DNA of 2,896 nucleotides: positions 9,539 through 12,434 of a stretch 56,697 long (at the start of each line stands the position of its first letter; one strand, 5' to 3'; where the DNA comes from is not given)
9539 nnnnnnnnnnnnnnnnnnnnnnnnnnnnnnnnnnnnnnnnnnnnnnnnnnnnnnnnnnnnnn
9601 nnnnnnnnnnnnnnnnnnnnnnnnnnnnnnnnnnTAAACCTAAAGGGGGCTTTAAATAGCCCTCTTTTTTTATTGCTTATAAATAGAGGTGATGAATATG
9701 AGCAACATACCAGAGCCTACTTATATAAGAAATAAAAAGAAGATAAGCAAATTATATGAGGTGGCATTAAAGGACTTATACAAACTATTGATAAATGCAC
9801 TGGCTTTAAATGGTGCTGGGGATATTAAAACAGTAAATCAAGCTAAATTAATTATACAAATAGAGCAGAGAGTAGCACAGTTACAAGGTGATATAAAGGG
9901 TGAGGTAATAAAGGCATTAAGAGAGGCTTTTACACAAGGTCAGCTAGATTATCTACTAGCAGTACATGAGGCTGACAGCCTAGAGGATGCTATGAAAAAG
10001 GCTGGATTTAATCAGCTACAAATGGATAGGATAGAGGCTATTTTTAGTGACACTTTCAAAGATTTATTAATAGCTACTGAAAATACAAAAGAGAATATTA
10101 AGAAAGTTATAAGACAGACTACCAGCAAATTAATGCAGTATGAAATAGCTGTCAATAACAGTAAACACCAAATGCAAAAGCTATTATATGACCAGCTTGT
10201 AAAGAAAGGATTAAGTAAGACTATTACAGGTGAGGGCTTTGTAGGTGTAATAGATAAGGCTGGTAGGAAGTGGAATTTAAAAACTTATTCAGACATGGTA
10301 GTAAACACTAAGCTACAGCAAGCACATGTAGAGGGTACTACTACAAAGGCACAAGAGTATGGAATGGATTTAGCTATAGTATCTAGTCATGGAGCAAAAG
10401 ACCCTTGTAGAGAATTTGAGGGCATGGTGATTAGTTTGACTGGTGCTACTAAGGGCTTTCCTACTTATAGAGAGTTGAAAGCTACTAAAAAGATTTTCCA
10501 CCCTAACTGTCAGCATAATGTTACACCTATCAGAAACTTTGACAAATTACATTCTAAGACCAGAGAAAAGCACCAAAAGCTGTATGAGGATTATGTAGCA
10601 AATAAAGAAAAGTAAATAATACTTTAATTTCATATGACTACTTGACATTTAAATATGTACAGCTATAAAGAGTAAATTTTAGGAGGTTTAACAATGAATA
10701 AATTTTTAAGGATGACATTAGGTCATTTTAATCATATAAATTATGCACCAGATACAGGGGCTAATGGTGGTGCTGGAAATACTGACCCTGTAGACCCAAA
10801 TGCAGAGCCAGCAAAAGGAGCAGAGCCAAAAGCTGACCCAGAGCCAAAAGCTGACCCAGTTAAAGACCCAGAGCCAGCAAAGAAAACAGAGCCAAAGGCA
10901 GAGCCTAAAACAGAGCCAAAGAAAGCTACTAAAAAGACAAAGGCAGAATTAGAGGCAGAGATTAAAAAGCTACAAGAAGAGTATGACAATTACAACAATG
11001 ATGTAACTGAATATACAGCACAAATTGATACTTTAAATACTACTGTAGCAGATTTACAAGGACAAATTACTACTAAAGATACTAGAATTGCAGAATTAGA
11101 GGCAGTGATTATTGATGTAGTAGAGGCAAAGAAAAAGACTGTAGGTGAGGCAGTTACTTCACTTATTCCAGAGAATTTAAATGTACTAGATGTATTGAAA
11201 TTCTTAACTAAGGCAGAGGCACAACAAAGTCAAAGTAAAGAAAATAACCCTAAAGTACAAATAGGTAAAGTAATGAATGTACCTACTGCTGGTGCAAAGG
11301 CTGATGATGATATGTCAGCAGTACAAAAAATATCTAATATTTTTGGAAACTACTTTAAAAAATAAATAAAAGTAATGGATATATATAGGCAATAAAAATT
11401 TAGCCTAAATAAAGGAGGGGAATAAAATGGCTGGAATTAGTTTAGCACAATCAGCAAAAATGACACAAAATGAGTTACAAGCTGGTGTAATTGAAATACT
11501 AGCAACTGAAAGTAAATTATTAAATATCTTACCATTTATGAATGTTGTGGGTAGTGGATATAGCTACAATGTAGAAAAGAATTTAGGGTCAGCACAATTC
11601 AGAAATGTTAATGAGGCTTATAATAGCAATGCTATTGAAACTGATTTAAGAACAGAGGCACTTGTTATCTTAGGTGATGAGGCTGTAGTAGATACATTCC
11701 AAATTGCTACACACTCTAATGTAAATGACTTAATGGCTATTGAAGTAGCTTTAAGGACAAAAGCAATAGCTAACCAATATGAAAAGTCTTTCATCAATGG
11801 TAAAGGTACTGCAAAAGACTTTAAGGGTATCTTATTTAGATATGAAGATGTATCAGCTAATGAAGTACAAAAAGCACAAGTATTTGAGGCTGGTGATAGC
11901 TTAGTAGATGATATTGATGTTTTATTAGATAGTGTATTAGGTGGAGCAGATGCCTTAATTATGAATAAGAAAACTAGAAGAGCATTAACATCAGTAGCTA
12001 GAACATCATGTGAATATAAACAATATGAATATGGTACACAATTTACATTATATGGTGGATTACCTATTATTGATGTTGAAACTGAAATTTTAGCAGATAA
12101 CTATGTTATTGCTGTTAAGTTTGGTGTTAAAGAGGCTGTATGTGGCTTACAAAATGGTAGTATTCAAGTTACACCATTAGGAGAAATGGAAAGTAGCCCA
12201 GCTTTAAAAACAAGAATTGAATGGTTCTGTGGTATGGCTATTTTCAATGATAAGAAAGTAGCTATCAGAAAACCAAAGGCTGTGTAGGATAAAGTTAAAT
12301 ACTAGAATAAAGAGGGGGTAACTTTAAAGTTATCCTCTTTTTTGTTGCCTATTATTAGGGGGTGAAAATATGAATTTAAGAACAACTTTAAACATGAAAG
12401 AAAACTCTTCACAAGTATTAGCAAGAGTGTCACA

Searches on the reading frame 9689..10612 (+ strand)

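Call 9: search_protein_families(library=phrogs, proteins=[window:9689-10612:+], max_evalue=0.001)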
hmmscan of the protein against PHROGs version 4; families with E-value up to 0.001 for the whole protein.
window:9689-10612:+ (308 aa): 3 families
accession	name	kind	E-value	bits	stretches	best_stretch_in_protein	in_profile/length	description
phrog_4611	-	head and packaging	5.1e-43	148.4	1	7-295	5-277/710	minor head protein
phrog_581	-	head and packaging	1.6e-30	107.7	1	17-281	30-295/564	minor head protein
phrog_12049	-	head and packaging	8.4e-10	38.9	1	180-254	169-244/745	head morphogenesis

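Call 10: search_protein_families(library=pfam, proteins=[window:9689-10612:+], max_evalue=0.001)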
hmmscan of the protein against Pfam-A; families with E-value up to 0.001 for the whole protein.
window:9689-10612:+ (308 aa): 1 family
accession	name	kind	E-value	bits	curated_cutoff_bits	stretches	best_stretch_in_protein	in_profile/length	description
PF06152.16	Phage_min_cap2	-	9e-20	71.4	26.3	1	17-280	11-281/366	Phage minor capsid protein 2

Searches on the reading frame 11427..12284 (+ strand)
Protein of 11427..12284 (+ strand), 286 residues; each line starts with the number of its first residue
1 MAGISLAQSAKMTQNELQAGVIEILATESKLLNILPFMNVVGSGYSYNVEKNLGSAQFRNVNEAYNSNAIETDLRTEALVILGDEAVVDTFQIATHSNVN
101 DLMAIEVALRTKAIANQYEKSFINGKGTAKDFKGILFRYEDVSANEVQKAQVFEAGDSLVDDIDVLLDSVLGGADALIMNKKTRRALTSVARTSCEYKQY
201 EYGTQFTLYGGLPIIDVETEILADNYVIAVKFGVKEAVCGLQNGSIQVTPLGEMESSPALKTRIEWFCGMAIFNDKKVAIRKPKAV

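Call 9: search_protein_families(library=phrogs, proteins=[window:11427-12284:+], max_evalue=0.001)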
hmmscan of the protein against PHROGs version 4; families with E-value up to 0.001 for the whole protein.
window:11427-12284:+ (286 aa): 4 families
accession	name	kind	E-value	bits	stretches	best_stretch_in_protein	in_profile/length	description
phrog_212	-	head and packaging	6.8e-53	181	1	4-279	6-288/301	major head protein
phrog_31318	-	unknown function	1.6e-08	35.4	1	163-280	6-140/147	-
phrog_10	-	head and packaging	3.5e-05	24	0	112-192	468-542/752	major head protein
phrog_617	-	head and packaging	0.00078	19.4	1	111-232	450-568/626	major head protein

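Call 10: search_protein_families(library=pfam, proteins=[window:11427-12284:+], max_evalue=0.001)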
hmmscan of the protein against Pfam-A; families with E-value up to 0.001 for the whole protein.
window:11427-12284:+ (286 aa): 3 families
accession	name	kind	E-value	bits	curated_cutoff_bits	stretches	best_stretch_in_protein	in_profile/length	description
PF20911.3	GP7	-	4.8e-08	32.7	27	1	17-158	5-149/313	Major capsid protein GP7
PF05065.19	Phage_capsid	-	4.7e-07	29.9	24.2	1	14-190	6-181/280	Phage capsid family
PF17236.8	SU10_MCP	-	6.7e-05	23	24.1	1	88-206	89-216/292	SU10 major capsid protein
